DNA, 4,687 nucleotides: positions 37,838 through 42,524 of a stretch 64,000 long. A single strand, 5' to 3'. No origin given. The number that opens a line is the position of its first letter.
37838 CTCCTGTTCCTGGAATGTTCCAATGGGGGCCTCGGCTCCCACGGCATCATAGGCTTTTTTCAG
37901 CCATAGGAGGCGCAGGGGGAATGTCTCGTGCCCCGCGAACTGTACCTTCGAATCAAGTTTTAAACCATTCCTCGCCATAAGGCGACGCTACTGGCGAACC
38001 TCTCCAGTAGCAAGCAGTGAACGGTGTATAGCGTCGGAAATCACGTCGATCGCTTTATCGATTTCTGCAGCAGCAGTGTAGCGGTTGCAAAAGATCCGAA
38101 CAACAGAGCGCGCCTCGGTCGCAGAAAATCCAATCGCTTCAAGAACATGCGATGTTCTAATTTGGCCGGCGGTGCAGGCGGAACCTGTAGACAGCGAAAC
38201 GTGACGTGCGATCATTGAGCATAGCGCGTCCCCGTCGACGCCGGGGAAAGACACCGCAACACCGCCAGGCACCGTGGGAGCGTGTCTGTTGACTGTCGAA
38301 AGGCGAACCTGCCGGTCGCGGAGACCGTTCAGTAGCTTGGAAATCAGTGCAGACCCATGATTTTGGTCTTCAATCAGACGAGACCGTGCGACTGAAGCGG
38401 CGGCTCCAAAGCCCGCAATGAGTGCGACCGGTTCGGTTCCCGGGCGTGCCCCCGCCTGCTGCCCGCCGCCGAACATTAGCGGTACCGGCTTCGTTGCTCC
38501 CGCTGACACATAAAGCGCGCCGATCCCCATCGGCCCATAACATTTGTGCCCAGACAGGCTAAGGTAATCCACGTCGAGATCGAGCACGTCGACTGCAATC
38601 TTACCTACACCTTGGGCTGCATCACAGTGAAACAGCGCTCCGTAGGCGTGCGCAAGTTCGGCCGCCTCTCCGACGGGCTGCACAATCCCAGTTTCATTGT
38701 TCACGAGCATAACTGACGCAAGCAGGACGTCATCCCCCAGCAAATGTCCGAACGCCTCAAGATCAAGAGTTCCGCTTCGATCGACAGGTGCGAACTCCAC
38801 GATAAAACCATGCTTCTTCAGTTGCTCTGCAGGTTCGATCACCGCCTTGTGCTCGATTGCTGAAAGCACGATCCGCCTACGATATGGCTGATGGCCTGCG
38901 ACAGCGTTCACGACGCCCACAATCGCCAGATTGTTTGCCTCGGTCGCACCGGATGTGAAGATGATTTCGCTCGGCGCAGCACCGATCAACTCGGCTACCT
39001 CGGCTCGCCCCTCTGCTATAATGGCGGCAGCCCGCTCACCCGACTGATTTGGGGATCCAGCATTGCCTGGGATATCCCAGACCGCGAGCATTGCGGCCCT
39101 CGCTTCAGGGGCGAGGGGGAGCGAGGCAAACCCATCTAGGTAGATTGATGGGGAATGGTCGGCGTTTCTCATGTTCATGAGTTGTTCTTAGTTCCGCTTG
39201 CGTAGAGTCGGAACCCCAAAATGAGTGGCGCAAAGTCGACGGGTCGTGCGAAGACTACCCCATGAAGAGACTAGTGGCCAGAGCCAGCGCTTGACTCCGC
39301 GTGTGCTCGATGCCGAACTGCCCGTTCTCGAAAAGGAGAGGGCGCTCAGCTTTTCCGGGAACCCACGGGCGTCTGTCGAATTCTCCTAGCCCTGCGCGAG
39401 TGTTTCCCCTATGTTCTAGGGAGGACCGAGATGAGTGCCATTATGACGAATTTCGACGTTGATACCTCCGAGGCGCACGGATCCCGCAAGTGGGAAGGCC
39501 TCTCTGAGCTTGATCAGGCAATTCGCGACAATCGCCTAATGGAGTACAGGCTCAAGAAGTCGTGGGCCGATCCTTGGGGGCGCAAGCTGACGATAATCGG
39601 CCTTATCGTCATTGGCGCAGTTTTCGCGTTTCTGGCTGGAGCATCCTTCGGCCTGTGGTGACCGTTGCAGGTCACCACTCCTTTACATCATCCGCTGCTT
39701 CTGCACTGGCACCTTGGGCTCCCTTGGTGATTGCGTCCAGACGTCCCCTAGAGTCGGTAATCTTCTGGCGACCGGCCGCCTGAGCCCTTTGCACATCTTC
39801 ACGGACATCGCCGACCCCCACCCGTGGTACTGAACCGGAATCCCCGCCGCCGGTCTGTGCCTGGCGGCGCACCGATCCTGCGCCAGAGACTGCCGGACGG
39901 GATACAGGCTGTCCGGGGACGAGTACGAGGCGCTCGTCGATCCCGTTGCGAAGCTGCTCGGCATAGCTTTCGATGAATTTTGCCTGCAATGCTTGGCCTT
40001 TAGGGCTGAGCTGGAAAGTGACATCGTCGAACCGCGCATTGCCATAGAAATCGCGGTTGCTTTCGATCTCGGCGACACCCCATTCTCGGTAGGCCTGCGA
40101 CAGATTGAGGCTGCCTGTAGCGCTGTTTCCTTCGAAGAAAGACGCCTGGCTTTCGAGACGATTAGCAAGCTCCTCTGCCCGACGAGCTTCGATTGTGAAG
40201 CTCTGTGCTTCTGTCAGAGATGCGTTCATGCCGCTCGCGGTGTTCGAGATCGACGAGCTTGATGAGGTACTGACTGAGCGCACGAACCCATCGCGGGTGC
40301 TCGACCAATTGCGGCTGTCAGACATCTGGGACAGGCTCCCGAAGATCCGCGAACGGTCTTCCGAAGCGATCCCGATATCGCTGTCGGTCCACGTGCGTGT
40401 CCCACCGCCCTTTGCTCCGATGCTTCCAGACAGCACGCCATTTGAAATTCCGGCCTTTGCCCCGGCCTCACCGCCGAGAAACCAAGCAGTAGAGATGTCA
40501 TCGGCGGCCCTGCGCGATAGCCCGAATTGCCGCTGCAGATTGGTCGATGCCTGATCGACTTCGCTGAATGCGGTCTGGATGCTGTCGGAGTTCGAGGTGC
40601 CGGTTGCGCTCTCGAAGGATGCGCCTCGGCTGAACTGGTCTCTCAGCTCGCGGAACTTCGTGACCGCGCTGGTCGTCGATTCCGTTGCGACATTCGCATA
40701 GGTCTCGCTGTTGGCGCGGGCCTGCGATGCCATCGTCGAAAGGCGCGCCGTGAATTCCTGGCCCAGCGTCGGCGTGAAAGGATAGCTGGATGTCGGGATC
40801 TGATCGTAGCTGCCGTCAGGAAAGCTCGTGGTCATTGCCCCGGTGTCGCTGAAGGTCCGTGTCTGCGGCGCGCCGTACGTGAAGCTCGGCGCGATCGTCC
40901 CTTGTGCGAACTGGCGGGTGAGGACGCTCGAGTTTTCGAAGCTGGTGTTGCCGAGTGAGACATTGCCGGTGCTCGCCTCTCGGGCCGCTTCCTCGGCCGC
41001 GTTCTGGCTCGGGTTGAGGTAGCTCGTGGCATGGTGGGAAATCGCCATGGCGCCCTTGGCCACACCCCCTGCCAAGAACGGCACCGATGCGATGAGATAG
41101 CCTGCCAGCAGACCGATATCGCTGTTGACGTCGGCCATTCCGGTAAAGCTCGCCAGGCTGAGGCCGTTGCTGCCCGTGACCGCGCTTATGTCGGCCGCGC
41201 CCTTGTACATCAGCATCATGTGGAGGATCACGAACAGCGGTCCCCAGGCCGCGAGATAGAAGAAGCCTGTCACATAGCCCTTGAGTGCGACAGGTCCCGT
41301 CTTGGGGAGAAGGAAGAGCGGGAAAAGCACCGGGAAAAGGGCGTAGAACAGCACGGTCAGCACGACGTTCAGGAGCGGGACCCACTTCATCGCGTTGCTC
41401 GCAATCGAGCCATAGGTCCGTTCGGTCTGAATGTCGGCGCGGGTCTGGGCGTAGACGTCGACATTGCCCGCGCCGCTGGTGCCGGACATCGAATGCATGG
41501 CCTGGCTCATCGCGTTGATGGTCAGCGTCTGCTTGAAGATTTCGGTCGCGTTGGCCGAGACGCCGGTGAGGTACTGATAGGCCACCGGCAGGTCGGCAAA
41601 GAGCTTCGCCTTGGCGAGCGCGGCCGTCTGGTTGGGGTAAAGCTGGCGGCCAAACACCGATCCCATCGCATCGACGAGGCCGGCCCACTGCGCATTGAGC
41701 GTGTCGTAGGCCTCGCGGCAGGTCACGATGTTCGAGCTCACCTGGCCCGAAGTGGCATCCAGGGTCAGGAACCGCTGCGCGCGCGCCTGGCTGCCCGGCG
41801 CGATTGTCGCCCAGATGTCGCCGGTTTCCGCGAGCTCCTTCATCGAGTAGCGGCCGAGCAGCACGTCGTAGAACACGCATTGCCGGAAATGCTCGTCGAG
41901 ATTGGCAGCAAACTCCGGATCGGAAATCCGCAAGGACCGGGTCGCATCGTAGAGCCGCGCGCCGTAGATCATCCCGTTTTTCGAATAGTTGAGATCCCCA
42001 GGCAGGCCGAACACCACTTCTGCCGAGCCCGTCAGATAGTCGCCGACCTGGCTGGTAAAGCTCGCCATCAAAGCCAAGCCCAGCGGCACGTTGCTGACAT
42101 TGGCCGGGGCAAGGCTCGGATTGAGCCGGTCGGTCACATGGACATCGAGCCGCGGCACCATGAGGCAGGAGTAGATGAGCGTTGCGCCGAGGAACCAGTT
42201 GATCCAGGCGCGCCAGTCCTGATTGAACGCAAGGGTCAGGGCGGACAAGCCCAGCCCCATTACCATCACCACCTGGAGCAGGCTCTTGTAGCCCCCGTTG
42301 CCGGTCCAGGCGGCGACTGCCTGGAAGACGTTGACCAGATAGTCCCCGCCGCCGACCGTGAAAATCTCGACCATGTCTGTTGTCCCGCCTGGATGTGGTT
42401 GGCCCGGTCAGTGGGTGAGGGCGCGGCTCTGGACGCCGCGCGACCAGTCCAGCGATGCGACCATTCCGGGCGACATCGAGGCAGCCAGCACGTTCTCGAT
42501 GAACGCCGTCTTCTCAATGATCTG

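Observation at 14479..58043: Element-wide host-LexA (SOS) regulon wired onto conjugation, its regulators and a defence system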

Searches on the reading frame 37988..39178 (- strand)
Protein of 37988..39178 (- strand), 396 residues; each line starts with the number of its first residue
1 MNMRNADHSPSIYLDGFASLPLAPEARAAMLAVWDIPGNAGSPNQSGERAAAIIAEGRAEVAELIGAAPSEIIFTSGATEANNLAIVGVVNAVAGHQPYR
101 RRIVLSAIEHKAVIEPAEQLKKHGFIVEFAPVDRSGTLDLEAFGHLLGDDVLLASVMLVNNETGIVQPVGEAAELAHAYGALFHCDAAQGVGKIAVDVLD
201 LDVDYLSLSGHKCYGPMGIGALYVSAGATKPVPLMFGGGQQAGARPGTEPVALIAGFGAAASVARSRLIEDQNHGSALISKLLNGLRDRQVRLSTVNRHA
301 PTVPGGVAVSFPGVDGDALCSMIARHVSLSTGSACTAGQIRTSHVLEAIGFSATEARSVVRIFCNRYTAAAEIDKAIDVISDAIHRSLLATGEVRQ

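Call 14: search_protein_families(library=pfam, proteins=[window:37988-39178:-], max_evalue=0.01)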
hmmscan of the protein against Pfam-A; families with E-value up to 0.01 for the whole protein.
window:37988-39178:- (396 aa): 1 family
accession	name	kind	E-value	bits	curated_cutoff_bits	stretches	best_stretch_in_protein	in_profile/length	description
PF00266.25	Aminotran_5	-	8.4e-65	219.6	21.5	1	12-375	1-370/371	Aminotransferase class-V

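Call 52: search_protein_families(library=ncbifam, proteins=[window:37988-39178:-], max_evalue=0.01)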
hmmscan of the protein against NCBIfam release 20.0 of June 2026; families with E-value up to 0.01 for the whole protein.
window:37988-39178:- (396 aa): 22 families
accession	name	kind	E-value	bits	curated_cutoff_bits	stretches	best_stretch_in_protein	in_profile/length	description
TIGR03235.1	DNA_S_dndA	equivalog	1.9e-98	330.1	480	1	13-362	1-351/353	cysteine desulfurase DndA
TIGR03402.1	FeS_nifS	equivalog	8.3e-97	324.3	530.75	1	12-386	1-372/379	cysteine desulfurase NifS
NF010611.0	PRK14012.1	equivalog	7e-90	301.9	548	1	11-386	6-381/406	IscS subfamily cysteine desulfurase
TIGR02006.1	IscS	equivalog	1.6e-86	290.8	643.2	1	11-386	4-377/402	IscS subfamily cysteine desulfurase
NF002806.0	PRK02948.1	subfamily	3.6e-71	240.2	304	1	12-383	2-371/381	IscS subfamily cysteine desulfurase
TIGR03403.1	nifS_epsilon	equivalog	4.5e-69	233.1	587.7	1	12-386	1-375/382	NifS family cysteine desulfurase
TIGR01979.1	sufS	subfamily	1.8e-40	139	475.1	1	46-240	56-249/403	SufS family cysteine desulfurase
NF041166.1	f2_encap_cargo1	exception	8.2e-39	134.2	800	1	49-240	286-476/623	family 2A encapsulin nanocompartment cargo protein cysteine desulfurase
TIGR01977.1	am_tr_V_EF2568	hypoth_equivalog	8.7e-36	123.7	377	1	12-381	1-374/376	cysteine desulfurase family protein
NF006791.0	PRK09295.1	equivalog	6.8e-27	94.6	661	1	50-240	65-254/406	cysteine desulfurase SufS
TIGR01976.1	am_tr_V_VC1184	hypoth_equivalog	7.9e-26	91.3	352.35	1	33-377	42-398/401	cysteine desulfurase-like protein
NF008126.0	PRK10874.1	equivalog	1.2e-23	83.9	607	1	46-240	57-250/401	cysteine desulfurase CsdA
NF040779.1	Sec_lyase_SclA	exception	6.2e-23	81.3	525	1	47-380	38-373/378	selenocysteine lyase SclA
TIGR03392.1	FeS_syn_CsdA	equivalog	3.7e-22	79.1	493.6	1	52-240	60-247/398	cysteine desulfurase CsdA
TIGR04343.1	egtE_PLP_lyase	equivalog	6.8e-17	61.3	400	1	47-234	49-226/370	ergothioneine biosynthesis PLP-dependent enzyme EgtE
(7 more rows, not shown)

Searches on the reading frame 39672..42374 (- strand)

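Call 43: search_protein_families(library=pfam, proteins=[window:39672-42374:-], max_evalue=0.001)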
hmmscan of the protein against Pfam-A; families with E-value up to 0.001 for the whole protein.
window:39672-42374:- (900 aa): 1 family
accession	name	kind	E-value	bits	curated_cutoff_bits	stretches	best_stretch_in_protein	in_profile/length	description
PF07916.16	TraG_N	-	2.9e-134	449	36.1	1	3-461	1-462/462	TraG-like protein, N-terminal region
